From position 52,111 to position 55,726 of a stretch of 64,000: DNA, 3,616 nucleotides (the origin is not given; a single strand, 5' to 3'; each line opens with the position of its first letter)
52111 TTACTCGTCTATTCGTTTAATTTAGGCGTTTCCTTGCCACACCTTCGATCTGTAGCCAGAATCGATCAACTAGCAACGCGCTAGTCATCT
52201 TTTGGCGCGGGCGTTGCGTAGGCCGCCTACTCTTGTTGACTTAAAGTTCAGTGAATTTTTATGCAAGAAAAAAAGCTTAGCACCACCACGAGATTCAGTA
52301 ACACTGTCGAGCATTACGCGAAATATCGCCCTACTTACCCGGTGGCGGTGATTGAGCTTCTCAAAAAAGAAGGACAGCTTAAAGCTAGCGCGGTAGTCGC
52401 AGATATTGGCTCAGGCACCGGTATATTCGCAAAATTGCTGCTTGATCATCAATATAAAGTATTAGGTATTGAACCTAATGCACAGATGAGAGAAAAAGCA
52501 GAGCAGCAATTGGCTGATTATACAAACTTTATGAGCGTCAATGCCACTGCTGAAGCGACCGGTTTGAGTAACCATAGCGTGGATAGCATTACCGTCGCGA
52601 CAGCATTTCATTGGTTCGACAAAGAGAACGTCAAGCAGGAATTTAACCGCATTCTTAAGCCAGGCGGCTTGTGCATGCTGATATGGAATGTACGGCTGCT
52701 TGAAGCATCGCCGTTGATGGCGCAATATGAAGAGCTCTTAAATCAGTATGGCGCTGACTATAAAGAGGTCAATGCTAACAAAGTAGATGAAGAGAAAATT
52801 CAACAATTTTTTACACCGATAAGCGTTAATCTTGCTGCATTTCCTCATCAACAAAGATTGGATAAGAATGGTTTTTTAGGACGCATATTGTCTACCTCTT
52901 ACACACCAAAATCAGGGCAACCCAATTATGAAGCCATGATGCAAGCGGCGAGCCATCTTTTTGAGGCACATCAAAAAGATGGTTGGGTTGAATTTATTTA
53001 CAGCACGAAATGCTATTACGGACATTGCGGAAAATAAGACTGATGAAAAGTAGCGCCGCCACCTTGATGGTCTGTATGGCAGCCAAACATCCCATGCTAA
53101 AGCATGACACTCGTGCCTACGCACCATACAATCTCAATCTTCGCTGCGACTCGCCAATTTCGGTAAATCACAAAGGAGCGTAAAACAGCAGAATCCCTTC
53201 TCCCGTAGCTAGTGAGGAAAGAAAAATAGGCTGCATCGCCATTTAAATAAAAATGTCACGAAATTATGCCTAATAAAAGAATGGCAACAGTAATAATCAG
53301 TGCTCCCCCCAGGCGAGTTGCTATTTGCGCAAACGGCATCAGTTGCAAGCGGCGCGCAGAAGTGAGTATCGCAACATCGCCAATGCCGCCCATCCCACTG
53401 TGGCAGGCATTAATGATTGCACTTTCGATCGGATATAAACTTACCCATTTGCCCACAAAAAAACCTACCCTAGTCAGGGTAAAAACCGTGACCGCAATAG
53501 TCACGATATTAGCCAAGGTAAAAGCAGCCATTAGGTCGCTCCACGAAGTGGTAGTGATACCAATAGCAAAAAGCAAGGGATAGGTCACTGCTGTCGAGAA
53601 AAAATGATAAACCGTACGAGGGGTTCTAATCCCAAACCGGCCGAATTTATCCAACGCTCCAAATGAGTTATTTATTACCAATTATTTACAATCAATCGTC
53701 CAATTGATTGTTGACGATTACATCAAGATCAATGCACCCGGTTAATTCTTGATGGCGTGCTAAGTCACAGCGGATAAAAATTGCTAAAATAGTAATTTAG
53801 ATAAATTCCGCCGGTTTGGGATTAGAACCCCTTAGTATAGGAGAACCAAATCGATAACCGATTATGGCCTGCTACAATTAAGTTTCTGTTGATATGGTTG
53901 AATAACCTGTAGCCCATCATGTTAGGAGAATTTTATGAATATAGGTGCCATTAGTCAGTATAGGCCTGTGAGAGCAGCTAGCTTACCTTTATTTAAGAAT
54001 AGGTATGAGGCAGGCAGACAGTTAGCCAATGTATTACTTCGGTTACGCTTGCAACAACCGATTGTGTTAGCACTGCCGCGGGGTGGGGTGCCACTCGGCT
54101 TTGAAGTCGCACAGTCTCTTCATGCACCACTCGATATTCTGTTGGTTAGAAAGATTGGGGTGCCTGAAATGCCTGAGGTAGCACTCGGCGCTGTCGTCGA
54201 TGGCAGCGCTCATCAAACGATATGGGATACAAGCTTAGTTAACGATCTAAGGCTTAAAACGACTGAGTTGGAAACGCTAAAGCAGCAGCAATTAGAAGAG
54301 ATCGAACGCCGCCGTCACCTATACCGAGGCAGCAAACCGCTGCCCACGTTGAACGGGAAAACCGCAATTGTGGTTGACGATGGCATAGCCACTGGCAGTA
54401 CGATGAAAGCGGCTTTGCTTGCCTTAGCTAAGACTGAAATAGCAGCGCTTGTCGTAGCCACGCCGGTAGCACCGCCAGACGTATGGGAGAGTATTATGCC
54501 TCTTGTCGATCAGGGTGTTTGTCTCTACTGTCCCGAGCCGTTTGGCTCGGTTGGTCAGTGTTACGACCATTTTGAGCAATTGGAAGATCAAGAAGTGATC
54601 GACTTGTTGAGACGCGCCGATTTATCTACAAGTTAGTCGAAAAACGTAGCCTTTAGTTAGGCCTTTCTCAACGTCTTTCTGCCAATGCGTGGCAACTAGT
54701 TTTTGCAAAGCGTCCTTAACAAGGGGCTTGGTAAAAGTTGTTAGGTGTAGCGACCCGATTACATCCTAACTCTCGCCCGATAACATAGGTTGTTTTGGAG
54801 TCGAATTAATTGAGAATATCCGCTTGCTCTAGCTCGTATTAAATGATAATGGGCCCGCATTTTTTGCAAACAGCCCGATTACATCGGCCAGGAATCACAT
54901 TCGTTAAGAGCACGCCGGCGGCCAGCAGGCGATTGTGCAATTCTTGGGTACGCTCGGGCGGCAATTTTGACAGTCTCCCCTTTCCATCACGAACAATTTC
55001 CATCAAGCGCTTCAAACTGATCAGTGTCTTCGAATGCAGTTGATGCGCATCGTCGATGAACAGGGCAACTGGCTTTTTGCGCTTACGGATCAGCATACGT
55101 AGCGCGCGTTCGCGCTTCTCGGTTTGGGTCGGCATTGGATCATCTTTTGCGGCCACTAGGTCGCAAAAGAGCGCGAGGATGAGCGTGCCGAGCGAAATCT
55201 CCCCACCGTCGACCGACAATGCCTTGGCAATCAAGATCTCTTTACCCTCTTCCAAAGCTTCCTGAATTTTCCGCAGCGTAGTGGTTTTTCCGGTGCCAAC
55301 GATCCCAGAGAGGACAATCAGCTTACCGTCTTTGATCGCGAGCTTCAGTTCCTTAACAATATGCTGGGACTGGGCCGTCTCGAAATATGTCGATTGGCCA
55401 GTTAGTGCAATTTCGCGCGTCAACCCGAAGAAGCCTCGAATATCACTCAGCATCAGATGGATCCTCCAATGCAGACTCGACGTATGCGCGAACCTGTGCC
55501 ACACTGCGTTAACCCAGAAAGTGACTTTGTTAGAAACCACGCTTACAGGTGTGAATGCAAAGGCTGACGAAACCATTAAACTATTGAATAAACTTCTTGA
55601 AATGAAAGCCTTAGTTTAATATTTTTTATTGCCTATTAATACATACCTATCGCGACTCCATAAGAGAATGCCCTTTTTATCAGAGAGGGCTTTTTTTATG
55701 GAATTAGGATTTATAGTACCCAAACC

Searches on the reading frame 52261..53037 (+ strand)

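Call 8: search_protein_families(library=pfam, proteins=[window:52261-53037:+], max_evalue=0.01)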
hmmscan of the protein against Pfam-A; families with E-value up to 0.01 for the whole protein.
window:52261-53037:+ (258 aa): 9 families
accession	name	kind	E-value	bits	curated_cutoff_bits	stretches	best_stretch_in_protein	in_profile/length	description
PF08241.18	Methyltransf_11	-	7.6e-17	62.2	21.2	1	48-139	2-94/95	Methyltransferase domain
PF13649.12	Methyltransf_25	-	9.2e-15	55.6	27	1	46-136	1-97/97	Methyltransferase domain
PF08242.18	Methyltransf_12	-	2.2e-13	51.2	30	1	48-137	2-97/98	Methyltransferase domain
PF13489.12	Methyltransf_23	-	1.8e-10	41.2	27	1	20-140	2-116/164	Methyltransferase domain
PF13847.12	Methyltransf_31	-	1.8e-07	31.4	27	1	42-163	3-129/145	Methyltransferase domain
PF01209.24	Ubie_methyltran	-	8.6e-07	29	20.1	1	41-156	46-166/233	ubiE/COQ5 methyltransferase family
PF13679.12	Methyltransf_32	-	0.00011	22.6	27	1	30-117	12-109/143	Methyltransferase domain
PF01135.25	PCMT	-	0.00036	20.8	20.3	1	29-137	64-168/210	Protein-L-isoaspartate(D-aspartate) O-methyltransferase (PCMT)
PF01728.25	FtsJ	-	0.00093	19.6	24.1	1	31-112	10-97/181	FtsJ-like methyltransferase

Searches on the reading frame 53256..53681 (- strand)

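Call 8: search_protein_families(library=pfam, proteins=[window:53256-53681:-], max_evalue=0.01)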
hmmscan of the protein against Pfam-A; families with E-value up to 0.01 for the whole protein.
window:53256-53681:- (141 aa): 1 family
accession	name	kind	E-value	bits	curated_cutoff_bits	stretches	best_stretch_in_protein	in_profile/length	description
PF03390.20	2HCT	-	3.2e-44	151.7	26.2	1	22-134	301-414/415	2-hydroxycarboxylate transporter family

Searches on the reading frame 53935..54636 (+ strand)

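Call 8: search_protein_families(library=pfam, proteins=[window:53935-54636:+], max_evalue=0.01)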
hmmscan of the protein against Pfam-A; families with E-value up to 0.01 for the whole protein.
window:53935-54636:+ (233 aa): 1 family
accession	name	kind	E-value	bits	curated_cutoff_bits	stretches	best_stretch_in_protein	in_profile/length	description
PF00156.33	Pribosyltran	-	7e-13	48.6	26.3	1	28-182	16-128/158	Phosphoribosyl transferase domain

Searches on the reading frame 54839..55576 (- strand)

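Call 8: search_protein_families(library=pfam, proteins=[window:54839-55576:-], max_evalue=0.01)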
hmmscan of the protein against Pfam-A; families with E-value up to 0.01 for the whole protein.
window:54839-55576:- (245 aa): 14 families
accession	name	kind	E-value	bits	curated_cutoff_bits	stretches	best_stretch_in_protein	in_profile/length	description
PF13401.12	AAA_22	-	9.8e-11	42.5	27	1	83-196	4-111/130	AAA domain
PF13191.12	AAA_16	-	9.6e-09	36.4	32.6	1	81-196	19-160/167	AAA ATPase domain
PF25199.1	nSTAND_NTPase5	-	2.8e-06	27.6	34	1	62-114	17-73/145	Novel STAND NTPase 5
PF00004.35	AAA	-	8.1e-06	26.8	21.2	1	87-184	1-73/131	ATPase family associated with various cellular activities (AAA)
PF13604.12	AAA_30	-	0.00014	22.1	27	1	81-116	14-50/191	AAA domain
PF02367.23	TsaE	-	0.00025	21.4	26.6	1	68-110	5-47/128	Threonylcarbamoyl adenosine biosynthesis protein TsaE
PF25201.1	nSTAND6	-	0.00068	20.1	27.7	1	74-183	8-116/148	Novel STAND NTPase 6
PF05729.18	NACHT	-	0.0011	19.3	26.7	1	86-183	2-96/167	NACHT domain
PF05970.20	PIF1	-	0.0015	18.6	25.9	1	78-193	16-127/223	PIF1-like helicase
PF07728.20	AAA_5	-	0.0041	17.5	22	0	87-112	2-26/139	AAA domain (dynein-related subfamily)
PF00005.33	ABC_tran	-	0.0043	18.1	25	1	75-110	2-37/137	ABC transporter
PF01637.24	ATPase_2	-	0.0063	16.8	33.2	0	85-193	21-137/225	ATPase domain predominantly from Archaea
PF12775.13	AAA_7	-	0.0081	16.2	25.8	0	65-113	14-62/181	P-loop containing dynein motor region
PF05872.18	HerA_C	-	0.0084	15.2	22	0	66-111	6-49/502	Helicase HerA-like C-terminal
